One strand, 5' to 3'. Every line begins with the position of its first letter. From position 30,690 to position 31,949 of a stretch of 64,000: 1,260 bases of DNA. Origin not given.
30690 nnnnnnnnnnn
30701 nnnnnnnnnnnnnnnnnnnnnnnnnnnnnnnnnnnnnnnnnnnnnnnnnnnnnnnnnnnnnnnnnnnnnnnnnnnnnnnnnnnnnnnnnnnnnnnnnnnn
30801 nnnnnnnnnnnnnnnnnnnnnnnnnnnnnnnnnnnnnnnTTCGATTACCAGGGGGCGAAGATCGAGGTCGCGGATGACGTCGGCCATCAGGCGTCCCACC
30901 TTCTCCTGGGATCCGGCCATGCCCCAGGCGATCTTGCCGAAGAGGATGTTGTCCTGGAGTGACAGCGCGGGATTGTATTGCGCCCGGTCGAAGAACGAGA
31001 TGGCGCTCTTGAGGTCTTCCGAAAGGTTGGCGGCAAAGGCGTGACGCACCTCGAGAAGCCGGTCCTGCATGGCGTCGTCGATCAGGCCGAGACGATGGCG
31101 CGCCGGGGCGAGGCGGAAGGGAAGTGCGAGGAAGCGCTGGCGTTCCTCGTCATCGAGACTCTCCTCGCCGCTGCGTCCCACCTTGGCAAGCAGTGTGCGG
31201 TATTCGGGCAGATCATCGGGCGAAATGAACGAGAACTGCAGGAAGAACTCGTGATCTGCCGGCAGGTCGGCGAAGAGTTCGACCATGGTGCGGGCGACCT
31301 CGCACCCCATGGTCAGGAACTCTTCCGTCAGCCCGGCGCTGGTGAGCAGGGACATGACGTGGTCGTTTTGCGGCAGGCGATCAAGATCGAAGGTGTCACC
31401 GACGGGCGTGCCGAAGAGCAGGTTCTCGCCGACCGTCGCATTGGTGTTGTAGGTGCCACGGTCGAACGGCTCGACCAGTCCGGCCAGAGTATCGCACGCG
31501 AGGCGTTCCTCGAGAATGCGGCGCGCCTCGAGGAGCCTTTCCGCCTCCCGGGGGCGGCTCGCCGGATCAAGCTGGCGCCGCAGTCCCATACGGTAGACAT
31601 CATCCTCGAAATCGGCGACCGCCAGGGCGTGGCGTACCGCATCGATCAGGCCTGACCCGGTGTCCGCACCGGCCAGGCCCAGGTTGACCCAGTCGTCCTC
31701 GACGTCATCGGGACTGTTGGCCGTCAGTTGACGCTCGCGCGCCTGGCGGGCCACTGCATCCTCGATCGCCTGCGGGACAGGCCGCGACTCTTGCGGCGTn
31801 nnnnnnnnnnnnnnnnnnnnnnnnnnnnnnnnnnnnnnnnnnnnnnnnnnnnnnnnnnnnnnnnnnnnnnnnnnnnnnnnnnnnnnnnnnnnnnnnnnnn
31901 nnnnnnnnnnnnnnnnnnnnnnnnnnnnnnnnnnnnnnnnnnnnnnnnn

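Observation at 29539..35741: cNMP-binding protein plus ABC-exporter-like protein with dead Walker A plus COG4671 glycosyltransferase: possible cyclic-nucleotide-gated glycan export module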

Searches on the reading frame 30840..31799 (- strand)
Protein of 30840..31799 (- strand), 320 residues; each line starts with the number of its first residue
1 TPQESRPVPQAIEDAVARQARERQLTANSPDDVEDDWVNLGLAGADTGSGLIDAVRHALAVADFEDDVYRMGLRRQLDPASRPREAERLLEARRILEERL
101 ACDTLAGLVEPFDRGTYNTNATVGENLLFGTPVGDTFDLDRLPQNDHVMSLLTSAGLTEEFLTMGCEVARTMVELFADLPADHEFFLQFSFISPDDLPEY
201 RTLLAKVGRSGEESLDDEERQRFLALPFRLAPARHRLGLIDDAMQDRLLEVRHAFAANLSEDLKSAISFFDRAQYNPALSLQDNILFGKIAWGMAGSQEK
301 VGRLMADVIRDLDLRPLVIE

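Call 35: search_protein_representatives(protein=window:30840-31799:-)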
Query: 320 residues. Proteins with E-value up to 0.001 (for the whole library): 949; up to 1e-10: 660; up to 1e-30: 263. The best 150 are listed.
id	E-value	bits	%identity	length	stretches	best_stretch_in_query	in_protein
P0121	4.4e-87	308.7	50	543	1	2-319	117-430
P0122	1.5e-81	290.5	49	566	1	16-320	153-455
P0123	2.7e-81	289.7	46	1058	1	4-319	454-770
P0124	4.6e-81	288.9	48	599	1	5-320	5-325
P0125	1.5e-79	284.0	47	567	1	17-320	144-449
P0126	2.1e-79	283.5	48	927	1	16-320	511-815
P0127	1.3e-78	280.9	45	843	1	16-319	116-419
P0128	3.6e-77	276.1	47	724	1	20-319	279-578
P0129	1.6e-75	270.7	46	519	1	14-317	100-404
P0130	1.2e-74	267.8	51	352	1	71-320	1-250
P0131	6.3e-74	265.5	47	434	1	6-320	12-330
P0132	3.1e-73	263.2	52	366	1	65-315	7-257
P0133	3.2e-72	259.9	42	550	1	2-320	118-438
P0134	1.1e-71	258.2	49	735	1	19-274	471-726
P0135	1.8e-71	257.4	44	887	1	18-320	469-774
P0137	3.0e-70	253.4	41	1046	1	24-319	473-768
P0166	1.5e-56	208.4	36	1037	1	15-316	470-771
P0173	9.6e-55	202.5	39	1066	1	13-310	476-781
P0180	1.1e-53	199.0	38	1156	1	22-313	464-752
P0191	2.3e-51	191.4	37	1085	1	21-311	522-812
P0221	3.6e-46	174.3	37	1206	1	12-316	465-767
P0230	1.4e-44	169.1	32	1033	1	10-319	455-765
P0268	4.4e-41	157.6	33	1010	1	17-318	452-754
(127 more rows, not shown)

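Call 38: search_protein_families(library=pfam, proteins=[P0123, P0137, P0166, P0173, P0180, P0191, P0221, P0230, P0268], max_evalue=0.001)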
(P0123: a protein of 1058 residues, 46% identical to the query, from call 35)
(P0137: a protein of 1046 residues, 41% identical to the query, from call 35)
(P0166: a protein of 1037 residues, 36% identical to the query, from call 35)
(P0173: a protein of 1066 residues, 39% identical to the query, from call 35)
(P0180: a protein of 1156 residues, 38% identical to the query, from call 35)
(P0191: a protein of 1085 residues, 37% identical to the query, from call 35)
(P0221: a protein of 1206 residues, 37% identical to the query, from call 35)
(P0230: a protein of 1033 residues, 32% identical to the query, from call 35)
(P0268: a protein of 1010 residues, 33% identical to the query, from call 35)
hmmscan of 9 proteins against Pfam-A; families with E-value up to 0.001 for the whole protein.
P0123 (1058 aa): 3 families
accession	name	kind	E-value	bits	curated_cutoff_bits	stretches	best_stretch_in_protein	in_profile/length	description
PF00027.35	cNMP_binding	-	8.7e-20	70.9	27.5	1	938-1023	3-89/89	Cyclic nucleotide-binding domain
PF00664.28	ABC_membrane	-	6.1e-19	69.2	28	1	66-293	38-265/274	ABC transporter transmembrane region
PF00005.33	ABC_tran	-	1.8e-15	58.2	25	1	368-462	2-80/137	ABC transporter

P0137 (1046 aa): 3 families
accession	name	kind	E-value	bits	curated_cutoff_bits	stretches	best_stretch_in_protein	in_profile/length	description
PF00664.28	ABC_membrane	-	3.5e-24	86.4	28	1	64-290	38-264/274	ABC transporter transmembrane region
PF00027.35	cNMP_binding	-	6.1e-22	77.8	27.5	1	922-1008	2-89/89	Cyclic nucleotide-binding domain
PF00005.33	ABC_tran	-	7.3e-13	49.7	25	1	368-465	4-80/137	ABC transporter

P0166 (1037 aa): 3 families
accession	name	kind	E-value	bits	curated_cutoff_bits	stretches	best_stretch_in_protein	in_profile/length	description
PF00664.28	ABC_membrane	-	3.9e-26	92.8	28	1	63-292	33-264/274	ABC transporter transmembrane region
PF00027.35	cNMP_binding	-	1.3e-15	57.5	27.5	1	925-1010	4-87/89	Cyclic nucleotide-binding domain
PF00005.33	ABC_tran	-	2.1e-08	35.3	25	1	379-474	2-80/137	ABC transporter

P0173 (1066 aa): 3 families
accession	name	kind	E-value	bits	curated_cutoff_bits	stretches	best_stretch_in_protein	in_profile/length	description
PF00027.35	cNMP_binding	-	9.2e-18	64.4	27.5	1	952-1040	3-89/89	Cyclic nucleotide-binding domain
PF00005.33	ABC_tran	-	2.1e-13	51.5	25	1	380-481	1-91/137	ABC transporter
PF00664.28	ABC_membrane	-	7.9e-13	49.1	28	1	81-305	40-264/274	ABC transporter transmembrane region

P0180 (1156 aa): 4 families
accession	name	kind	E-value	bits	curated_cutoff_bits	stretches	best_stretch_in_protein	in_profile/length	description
PF00664.28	ABC_membrane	-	7.6e-24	85.3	28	1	59-291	34-265/274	ABC transporter transmembrane region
PF00027.35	cNMP_binding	-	1.7e-20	73.2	27.5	1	907-992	2-88/89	Cyclic nucleotide-binding domain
PF00005.33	ABC_tran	-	7.7e-13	49.7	25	2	365-455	1-80/137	ABC transporter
PF00990.26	GGDEF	-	0.00039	20.7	23.8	1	1022-1113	3-103/161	Diguanylate cyclase, GGDEF domain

P0191 (1085 aa): 3 families
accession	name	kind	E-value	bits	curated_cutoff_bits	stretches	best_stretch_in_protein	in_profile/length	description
PF00664.28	ABC_membrane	-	9.1e-24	85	28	1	68-290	42-264/274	ABC transporter transmembrane region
PF00027.35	cNMP_binding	-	3.1e-21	75.6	27.5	1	971-1057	3-89/89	Cyclic nucleotide-binding domain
PF00005.33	ABC_tran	-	1.3e-12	48.9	25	1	364-463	2-80/137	ABC transporter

P0221 (1206 aa): 4 families
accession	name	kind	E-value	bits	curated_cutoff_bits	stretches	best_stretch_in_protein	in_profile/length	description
PF00664.28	ABC_membrane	-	2.2e-20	73.9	28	1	68-297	40-265/274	ABC transporter transmembrane region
PF00027.35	cNMP_binding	-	3.3e-14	53.1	27.5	1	939-1021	5-88/89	Cyclic nucleotide-binding domain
PF00990.26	GGDEF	-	3.2e-08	34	23.8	1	1051-1167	3-119/161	Diguanylate cyclase, GGDEF domain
PF00005.33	ABC_tran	-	3.7e-07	31.2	25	0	718-807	62-131/137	ABC transporter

P0230 (1033 aa): 3 families
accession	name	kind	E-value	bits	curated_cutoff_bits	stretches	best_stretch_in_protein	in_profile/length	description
PF00664.28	ABC_membrane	-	1.3e-22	81.2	28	1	63-300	34-273/274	ABC transporter transmembrane region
PF00027.35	cNMP_binding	-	7.6e-20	71.1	27.5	1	923-1004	6-88/89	Cyclic nucleotide-binding domain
PF00005.33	ABC_tran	-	1.6e-05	25.9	25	0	366-460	1-80/137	ABC transporter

P0268 (1010 aa): 2 families
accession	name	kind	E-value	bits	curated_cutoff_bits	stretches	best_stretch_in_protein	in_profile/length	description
PF00664.28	ABC_membrane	-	2.8e-20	73.6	28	1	64-290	38-264/274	ABC transporter transmembrane region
PF00027.35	cNMP_binding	-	1.4e-17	63.9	27.5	1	905-985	4-89/89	Cyclic nucleotide-binding domain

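Call 43: find_encoding_contigs(protein=P0137, flank=10000, max_places=2)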
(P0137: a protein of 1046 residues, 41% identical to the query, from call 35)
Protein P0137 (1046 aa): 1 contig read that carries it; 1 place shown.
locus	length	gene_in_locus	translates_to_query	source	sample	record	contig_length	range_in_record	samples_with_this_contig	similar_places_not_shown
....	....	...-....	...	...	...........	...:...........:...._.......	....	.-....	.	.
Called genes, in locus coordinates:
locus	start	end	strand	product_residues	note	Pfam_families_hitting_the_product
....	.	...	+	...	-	?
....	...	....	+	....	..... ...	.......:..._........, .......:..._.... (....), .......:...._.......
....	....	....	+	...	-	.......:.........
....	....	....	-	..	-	?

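Call 44: find_encoding_contigs(protein=P0221, flank=10000, max_places=2)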
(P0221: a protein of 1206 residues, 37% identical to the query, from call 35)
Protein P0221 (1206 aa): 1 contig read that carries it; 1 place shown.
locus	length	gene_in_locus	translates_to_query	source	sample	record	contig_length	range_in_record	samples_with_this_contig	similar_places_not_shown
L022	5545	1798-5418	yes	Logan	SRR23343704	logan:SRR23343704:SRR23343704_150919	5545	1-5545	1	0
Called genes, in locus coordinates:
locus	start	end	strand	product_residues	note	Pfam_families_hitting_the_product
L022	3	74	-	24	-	?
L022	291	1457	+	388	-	PF00108:Thiolase_N, PF00109:ketoacyl-synt (faint), PF08545:ACP_syn_III (faint), PF02803:Thiolase_C, PF22691:Thiolase_C_1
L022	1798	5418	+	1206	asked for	PF00664:ABC_membrane, PF00005:ABC_tran (faint), PF00027:cNMP_binding, PF00990:GGDEF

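Call 48: search_dna_similar(query=window:30840-31799:-, collection=plasmids, mode=protein, max_evalue=1e-10, max_rows=30)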
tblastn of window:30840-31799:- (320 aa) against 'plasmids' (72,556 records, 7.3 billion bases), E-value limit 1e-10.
Records with a match: 261; places in all: 263; records where one place covers at least 80% of the query: 260.
Best place of each record, by identity: <60% 261.
By first word of the organism name: Rhizobium 144; Sinorhizobium 80; Ensifer 9; Phyllobacterium 5; Ruegeria 5; Azospirillum 5; Shinella 3; Sulfitobacter 3; Methylobacterium 2; Tritonibacter 2; and 3 more.
By predicted mobility (MOB-suite, as given by PLSDB): non-mobilizable 139; mobilizable 94; conjugative 28.
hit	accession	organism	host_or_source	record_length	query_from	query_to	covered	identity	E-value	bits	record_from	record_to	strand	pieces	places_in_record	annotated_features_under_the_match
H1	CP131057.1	Hyphomicrobiales bacterium UR115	tomato,bacteria,rhizosphere soil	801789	26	310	89%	40.7%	5e-57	205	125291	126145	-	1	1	none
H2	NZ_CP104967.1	Phyllobacterium sp. A18/5-2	Vicia costata,cell culture,root nodule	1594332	27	314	90%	37.0%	3e-45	171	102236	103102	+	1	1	none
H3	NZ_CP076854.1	Rhizobium sp. WYJ-E13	Curcuma wenyujin Y.H. Chen et C. ...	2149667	22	314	92%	36.2%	4e-45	171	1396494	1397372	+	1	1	none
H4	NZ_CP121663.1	Rhizobium sp. CB3090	Gliricidia sp.,cell culture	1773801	13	319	96%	34.4%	8e-45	170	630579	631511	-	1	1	record has no annotation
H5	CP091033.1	Sinorhizobium sp. B11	soybean,TY,soil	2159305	22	314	92%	35.8%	2e-45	171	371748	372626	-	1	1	ATP-binding cassette domain-containing protein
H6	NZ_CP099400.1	Rhizobium sp. Pop5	Phaseolus vulgaris,Cell culture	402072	7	314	96%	34.0%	4e-44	168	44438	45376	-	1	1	ABC transporter ATP-binding protein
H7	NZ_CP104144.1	Rhizobium sullae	Sulla coronaria,cell culture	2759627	25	314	91%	35.7%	3e-43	166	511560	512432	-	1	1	record has no annotation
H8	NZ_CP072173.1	Rhizobium sp. AB2/73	Phyla canescens,cell culture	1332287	22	319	93%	34.6%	7e-46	173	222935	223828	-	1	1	record has no annotation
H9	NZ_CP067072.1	Rhizobium sp. AB2/73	Phyla canescens,cell culture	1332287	22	319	93%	34.6%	7e-46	173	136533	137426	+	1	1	record has no annotation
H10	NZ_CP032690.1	Rhizobium sp. CCGE532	Phaseolus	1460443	22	319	93%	34.6%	3e-45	171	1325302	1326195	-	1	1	record has no annotation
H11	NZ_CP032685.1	Rhizobium sp. CCGE531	Phaseolus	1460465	22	319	93%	34.6%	3e-45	171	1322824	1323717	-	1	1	record has no annotation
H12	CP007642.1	Rhizobium etli bv. phaseoli str. IE4803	Phaseolus vulgaris,whole organism,nodule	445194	27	314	90%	35.8%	8e-46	173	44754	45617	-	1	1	ABC transporter permease protein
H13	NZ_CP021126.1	Rhizobium sp. Kim5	Phaseolus vulgaris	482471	27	314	90%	35.8%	9e-46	173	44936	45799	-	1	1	ABC transporter ATP-binding protein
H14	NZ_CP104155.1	Rhizobium sophoriradicis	Phaseolus vulgaris,cell culture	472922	27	314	90%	35.8%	1e-45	172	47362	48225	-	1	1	ABC transporter ATP-binding protein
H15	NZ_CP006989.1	Rhizobium etli bv. mimosae str. IE4771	Phaseolus vulgaris,whole organism,nodule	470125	27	314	90%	35.8%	1e-45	172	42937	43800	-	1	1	ABC transporter ATP-binding protein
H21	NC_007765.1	Rhizobium etli CFN 42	-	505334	25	314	91%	35.4%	6e-45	170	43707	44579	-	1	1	ABC transporter ATP-binding protein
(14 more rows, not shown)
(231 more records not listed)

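Call 50: get_annotated_region(hit=H21, flank=14000)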
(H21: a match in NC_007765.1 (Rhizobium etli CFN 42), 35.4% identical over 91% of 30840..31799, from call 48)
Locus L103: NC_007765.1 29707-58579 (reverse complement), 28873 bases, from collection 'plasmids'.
description: Rhizobium etli CFN 42 plasmid p42e, complete sequence
organism: Rhizobium etli CFN 42 (NCBI taxid 347834)
taxonomy: Bacteria; Pseudomonadota; Alphaproteobacteria; Hyphomicrobiales; Rhizobiaceae; Rhizobium; Rhizobium etli; Rhizobium etli CFN 42
host: -; source: -; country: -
typing (MOB-suite, as given by PLSDB): non-mobilizable
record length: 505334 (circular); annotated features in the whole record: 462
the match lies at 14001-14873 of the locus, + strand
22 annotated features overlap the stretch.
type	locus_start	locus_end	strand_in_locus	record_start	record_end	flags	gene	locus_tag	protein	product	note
CDS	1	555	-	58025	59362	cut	-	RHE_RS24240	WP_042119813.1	nucleotide sugar dehydrogenase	-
CDS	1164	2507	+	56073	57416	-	-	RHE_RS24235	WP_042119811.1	adenylate/guanylate cyclase domain-containing protein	-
CDS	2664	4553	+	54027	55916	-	-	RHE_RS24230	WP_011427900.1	ABC transporter ATP-binding protein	-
CDS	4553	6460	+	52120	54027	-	-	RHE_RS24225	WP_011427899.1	ABC transporter substrate-binding protein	-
CDS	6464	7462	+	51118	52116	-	-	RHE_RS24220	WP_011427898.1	ABC transporter permease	GO:0055085 - transmembrane transport [Evidence IEA]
CDS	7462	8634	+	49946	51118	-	-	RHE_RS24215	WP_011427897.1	ABC transporter permease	-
CDS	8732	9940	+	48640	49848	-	-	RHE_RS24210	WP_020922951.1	glycosyltransferase family protein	-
CDS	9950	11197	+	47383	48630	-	-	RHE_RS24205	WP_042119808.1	glycosyltransferase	-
CDS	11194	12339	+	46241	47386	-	-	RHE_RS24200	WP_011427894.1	glycosyltransferase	-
CDS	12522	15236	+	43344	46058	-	-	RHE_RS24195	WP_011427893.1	ABC transporter ATP-binding protein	-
CDS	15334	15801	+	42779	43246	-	-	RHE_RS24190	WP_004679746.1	cyclic nucleotide-binding domain-containing protein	-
CDS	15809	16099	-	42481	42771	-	-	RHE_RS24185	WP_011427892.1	type II toxin-antitoxin system RelE/ParE family toxin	GO:0030541 - plasmid partitioning [Evidence IEA]; GO:0051290 - protein heterotetramerization [Evidence IEA]; GO:0009432 ...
CDS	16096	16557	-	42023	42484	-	-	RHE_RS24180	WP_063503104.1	hypothetical protein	-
CDS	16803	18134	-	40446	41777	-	-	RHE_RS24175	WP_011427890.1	MFS transporter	GO:0055085 - transmembrane transport [Evidence IEA]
CDS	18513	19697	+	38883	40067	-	cyoA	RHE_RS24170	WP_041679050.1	ubiquinol oxidase subunit II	GO:0015990 - electron transport coupled proton transport [Evidence IEA]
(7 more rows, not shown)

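Call 51: get_annotated_region(hit=H5, flank=14000)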
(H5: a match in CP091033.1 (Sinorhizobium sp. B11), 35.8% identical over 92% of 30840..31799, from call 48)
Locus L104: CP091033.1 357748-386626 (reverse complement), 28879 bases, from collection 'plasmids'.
description: Sinorhizobium sp. B11 plasmid p1, complete sequence
organism: Sinorhizobium sp. B11 (NCBI taxid 2904803)
taxonomy: Bacteria; Pseudomonadota; Alphaproteobacteria; Hyphomicrobiales; Rhizobiaceae; Sinorhizobium; Sinorhizobium sp. B11
host: -; source: soybean,TY,soil; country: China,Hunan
typing (MOB-suite, as given by PLSDB): non-mobilizable; mating-pair formation MPF_T
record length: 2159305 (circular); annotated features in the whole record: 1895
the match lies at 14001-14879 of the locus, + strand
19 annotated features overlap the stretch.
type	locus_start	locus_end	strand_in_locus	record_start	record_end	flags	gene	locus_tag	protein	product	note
CDS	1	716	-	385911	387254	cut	-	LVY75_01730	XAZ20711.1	nucleotide sugar dehydrogenase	-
CDS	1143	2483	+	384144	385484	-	-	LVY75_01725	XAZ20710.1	adenylate/guanylate cyclase domain-containing protein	-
CDS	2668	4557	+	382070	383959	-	-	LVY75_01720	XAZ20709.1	ABC transporter ATP-binding protein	-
CDS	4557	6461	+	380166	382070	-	-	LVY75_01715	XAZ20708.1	ABC transporter substrate-binding protein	-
CDS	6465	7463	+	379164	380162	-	-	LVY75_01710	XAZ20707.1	ABC transporter permease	-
CDS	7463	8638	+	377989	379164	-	-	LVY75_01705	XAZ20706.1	ABC transporter permease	-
CDS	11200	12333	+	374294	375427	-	-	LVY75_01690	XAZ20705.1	glycosyl transferase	-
CDS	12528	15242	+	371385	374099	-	-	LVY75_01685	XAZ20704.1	ATP-binding cassette domain-containing protein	-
CDS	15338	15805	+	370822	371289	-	-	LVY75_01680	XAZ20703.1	cyclic nucleotide-binding domain-containing protein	-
CDS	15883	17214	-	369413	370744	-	-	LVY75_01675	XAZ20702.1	MFS transporter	-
CDS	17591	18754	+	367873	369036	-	cyoA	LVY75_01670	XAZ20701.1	ubiquinol oxidase subunit II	-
CDS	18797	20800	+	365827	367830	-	cyoB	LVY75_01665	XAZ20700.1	cytochrome o ubiquinol oxidase subunit I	-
CDS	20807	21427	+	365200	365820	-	cyoC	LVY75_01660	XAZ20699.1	cytochrome o ubiquinol oxidase subunit III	-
CDS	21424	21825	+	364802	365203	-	cyoD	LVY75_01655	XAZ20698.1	cytochrome o ubiquinol oxidase subunit IV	-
CDS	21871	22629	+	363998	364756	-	-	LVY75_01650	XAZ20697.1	SURF1 family protein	-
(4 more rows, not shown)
